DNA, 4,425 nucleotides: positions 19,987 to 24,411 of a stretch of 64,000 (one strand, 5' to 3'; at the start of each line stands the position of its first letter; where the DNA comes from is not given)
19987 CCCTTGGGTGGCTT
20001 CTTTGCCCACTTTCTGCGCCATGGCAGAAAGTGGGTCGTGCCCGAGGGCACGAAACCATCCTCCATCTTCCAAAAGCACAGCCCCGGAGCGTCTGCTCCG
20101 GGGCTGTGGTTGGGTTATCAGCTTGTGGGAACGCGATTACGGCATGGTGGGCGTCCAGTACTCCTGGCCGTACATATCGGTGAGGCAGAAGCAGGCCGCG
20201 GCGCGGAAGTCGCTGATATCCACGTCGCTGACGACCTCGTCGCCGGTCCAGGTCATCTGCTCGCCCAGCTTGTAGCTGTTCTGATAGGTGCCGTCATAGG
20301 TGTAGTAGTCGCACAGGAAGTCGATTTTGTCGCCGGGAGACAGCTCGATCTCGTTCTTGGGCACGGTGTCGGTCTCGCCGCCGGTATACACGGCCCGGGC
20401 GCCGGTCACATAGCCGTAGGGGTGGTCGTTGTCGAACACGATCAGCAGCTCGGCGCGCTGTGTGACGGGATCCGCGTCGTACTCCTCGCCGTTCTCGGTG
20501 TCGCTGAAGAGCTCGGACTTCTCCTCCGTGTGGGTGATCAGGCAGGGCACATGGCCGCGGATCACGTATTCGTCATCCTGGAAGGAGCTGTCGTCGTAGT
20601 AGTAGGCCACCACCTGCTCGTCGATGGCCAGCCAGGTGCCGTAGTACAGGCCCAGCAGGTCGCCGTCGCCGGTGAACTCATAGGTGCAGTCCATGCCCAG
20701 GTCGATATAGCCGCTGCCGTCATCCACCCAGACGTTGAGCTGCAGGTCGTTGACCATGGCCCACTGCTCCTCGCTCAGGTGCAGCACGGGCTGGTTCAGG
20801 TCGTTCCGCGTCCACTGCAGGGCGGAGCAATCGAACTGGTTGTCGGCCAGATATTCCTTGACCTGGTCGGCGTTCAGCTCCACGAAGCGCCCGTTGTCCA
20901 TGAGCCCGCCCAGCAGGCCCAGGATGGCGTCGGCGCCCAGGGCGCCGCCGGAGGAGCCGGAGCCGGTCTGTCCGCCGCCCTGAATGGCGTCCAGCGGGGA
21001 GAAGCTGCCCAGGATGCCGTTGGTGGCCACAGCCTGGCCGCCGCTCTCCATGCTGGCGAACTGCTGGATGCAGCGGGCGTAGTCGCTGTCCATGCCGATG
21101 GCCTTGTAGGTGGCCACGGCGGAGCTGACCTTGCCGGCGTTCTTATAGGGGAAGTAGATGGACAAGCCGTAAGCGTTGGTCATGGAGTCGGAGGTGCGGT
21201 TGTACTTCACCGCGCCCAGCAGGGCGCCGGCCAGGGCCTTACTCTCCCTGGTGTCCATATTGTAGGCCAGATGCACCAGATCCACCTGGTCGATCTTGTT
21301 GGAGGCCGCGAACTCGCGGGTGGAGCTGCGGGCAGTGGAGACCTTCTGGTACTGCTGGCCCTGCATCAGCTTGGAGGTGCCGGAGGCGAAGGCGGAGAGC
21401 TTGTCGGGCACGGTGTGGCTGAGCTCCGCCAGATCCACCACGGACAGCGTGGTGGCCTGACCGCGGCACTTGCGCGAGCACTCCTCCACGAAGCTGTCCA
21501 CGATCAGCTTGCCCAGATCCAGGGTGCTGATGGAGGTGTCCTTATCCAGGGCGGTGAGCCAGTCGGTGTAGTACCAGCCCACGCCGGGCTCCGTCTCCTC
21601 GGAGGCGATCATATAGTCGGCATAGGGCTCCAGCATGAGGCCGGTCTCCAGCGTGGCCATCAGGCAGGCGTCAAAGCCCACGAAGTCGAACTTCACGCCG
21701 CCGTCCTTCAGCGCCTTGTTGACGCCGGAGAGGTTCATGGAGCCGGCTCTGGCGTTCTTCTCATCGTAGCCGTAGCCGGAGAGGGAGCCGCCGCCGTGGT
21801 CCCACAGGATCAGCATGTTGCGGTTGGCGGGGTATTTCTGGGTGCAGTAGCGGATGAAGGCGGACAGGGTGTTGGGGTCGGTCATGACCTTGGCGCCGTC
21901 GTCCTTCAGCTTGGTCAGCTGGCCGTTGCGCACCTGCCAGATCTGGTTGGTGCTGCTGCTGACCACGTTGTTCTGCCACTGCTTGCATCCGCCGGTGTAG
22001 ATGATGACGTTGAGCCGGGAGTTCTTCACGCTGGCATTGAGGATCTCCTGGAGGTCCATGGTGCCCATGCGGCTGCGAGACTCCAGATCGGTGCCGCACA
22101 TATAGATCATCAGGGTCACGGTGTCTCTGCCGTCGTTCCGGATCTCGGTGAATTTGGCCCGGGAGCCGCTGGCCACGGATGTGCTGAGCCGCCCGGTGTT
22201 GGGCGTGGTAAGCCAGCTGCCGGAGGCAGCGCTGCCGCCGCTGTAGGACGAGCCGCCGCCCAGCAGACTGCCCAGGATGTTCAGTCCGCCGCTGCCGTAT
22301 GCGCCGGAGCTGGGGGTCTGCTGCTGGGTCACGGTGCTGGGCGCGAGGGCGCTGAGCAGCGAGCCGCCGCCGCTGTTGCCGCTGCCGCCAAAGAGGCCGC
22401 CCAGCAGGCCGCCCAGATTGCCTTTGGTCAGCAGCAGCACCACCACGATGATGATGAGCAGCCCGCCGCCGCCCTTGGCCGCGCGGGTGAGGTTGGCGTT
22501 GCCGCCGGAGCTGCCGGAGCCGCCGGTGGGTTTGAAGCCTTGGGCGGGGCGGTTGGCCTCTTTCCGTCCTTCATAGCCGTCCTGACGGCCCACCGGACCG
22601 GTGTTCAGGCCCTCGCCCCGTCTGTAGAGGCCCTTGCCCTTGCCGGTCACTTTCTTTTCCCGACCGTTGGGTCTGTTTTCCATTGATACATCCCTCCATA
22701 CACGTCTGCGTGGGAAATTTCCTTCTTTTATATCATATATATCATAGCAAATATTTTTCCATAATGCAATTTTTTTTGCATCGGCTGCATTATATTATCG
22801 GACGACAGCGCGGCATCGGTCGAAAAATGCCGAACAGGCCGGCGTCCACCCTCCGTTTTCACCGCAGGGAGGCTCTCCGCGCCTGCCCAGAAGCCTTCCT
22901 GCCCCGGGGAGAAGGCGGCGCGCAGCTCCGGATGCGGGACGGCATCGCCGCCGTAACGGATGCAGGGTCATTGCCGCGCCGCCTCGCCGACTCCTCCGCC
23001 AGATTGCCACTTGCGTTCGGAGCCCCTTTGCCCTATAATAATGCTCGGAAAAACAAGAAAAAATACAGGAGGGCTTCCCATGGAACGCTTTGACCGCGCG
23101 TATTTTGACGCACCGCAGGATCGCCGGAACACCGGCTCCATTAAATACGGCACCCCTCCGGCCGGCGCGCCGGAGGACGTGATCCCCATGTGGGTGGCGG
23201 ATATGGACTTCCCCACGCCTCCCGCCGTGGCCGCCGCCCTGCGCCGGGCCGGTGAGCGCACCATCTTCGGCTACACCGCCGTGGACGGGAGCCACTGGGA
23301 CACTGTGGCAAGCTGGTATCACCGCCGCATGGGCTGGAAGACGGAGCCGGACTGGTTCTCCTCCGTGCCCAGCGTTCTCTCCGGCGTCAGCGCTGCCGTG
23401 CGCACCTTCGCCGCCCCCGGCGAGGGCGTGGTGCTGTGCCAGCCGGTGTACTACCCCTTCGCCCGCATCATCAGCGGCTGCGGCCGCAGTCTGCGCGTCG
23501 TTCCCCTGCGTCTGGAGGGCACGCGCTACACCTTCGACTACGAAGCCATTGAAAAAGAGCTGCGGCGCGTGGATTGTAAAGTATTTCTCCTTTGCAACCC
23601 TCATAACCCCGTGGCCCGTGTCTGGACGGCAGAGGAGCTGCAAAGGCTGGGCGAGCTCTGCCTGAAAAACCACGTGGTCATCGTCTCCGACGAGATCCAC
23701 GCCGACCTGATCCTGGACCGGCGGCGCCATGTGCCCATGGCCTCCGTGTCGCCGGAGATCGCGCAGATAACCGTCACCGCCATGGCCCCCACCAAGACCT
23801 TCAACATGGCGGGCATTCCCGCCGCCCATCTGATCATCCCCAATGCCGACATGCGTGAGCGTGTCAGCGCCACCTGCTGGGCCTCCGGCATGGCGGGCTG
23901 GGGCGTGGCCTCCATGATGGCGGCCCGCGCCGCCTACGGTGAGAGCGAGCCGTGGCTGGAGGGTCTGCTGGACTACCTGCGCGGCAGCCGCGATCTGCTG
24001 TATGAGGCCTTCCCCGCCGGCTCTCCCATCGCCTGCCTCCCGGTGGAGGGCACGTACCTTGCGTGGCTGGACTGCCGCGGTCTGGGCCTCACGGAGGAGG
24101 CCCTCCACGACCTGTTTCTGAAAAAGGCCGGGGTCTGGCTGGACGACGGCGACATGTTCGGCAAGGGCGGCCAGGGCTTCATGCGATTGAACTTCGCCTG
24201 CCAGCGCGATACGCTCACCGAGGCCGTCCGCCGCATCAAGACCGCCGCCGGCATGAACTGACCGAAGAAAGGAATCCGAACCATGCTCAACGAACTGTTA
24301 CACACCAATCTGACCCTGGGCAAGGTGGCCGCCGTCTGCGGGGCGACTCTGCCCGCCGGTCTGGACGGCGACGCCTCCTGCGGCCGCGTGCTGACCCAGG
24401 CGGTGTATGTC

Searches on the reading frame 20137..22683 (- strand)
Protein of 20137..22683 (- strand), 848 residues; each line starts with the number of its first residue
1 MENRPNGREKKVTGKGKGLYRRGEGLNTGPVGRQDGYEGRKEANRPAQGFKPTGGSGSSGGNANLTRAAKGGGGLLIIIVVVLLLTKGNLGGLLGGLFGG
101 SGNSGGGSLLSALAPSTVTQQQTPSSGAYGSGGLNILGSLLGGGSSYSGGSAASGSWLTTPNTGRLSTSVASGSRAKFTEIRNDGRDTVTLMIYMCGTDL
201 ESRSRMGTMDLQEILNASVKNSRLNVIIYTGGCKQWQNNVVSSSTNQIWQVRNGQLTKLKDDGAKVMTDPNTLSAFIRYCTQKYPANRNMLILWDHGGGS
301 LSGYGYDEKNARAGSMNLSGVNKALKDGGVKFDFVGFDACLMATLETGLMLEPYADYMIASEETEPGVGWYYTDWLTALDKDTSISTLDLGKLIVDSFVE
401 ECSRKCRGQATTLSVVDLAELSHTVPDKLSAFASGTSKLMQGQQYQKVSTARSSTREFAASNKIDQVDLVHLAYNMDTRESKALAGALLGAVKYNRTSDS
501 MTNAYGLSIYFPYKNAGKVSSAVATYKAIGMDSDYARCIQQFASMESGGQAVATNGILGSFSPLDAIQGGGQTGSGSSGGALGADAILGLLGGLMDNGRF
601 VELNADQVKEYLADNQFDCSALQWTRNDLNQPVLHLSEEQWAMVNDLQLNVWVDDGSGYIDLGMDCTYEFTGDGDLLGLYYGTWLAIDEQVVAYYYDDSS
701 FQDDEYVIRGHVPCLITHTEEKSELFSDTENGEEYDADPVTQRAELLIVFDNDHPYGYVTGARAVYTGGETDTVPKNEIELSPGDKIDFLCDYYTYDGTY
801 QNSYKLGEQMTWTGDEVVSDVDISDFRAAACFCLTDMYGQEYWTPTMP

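Call 6: search_protein_families(library=pfam, proteins=[window:20137-22683:-], max_evalue=0.001)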
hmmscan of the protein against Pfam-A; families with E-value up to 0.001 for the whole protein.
window:20137-22683:- (848 aa): 1 family
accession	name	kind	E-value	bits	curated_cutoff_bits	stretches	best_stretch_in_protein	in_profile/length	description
PF03415.19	Peptidase_C11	-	3.5e-44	152.2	25.8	1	194-478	2-282/359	Clostripain family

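Call 41: search_protein_families(library=ncbifam, proteins=[window:20137-22683:-], max_evalue=0.001)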
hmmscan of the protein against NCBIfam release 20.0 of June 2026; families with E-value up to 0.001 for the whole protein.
window:20137-22683:- (848 aa): 1 family
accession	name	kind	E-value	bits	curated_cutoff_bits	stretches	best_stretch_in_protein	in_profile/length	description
TIGR02806.2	clostrip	equivalog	3.9e-07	29.3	550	1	266-370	92-212/472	clostripain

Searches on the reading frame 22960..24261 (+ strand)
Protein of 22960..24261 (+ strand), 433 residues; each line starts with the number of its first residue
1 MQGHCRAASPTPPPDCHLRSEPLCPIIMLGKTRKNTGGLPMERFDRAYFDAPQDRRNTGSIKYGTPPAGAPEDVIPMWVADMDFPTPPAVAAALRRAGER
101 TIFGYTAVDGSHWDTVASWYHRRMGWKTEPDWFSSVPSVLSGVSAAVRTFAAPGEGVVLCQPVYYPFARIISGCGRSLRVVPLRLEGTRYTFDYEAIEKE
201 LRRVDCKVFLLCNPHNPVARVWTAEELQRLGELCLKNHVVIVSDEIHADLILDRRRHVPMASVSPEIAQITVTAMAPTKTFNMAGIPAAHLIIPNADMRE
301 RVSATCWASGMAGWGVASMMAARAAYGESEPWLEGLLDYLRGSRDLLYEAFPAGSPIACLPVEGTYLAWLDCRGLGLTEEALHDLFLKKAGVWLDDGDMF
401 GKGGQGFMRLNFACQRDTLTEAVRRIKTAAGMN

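Call 6: search_protein_families(library=pfam, proteins=[window:22960-24261:+], max_evalue=0.001)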
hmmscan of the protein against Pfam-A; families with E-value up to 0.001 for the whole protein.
window:22960-24261:+ (433 aa): 1 family
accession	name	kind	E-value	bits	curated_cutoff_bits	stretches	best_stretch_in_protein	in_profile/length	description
PF00155.27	Aminotran_1_2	-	1.5e-37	130.1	19.7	1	73-426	2-361/361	Aminotransferase class I and II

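Call 41: search_protein_families(library=ncbifam, proteins=[window:22960-24261:+], max_evalue=0.001)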
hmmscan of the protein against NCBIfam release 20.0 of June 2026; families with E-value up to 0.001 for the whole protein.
window:22960-24261:+ (433 aa): 59 families (the best 25 are shown)
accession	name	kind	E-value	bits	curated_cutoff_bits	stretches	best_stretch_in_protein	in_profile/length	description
TIGR04350.1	C_S_lyase_PatB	subfamily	4.2e-126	420.9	340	1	49-429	1-382/384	PatB family C-S lyase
NF004770.0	PRK06108.1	subfamily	4.9e-37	127.7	422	1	72-428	36-390/396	pyridoxal phosphate-dependent aminotransferase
NF005855.0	PRK07777.1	equivalog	4.8e-34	118.3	553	1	116-430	74-388/391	pyridoxal phosphate-dependent aminotransferase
NF041364.1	GntC_guanitoxin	equivalog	5.4e-34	117.6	415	1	80-427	6-354/356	guanitoxin biosynthesis PLP-dependent (S)-gamma-hydroxy-L-arginine cyclodehydratase GntC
NF006756.0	PRK09276.1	subfamily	6.9e-30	104.2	507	1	72-428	31-384/387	LL-diaminopimelate aminotransferase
NF006488.0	PRK08912.1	equivalog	8.1e-28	97.4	498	1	116-429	72-383/387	aminotransferase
TIGR03540.1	DapC_direct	equivalog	9.8e-28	97.1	593.25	1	72-428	29-382/383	LL-diaminopimelate aminotransferase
NF005816.0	PRK07682.1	equivalog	5e-26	91.2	620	1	71-427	28-380/390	aminotransferase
NF005817.0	PRK07683.1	equivalog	5.2e-25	88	575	1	72-427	28-378/387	aminotransferase A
NF006569.0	PRK09082.1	subfamily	5.5e-25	88.3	420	1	83-427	41-384/386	methionine aminotransferase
NF005977.0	PRK08068.1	subfamily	5.9e-25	88.3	494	1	72-428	32-385/391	transaminase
NF004611.0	PRK05942.1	equivalog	3.6e-24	85.5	628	1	76-429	39-389/394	aspartate aminotransferase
NF006229.0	PRK08361.1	equivalog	1.1e-23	83.9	624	1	72-429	33-387/391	aspartate aminotransferase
NF052290.2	MocR_like_YczR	exception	1.2e-21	76.9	487.4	1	114-429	148-457/458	MocR-like transcription factor YczR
NF009079.0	PRK12414.1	subfamily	2.1e-21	76.4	481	1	113-427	72-382/384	methionine aminotransferase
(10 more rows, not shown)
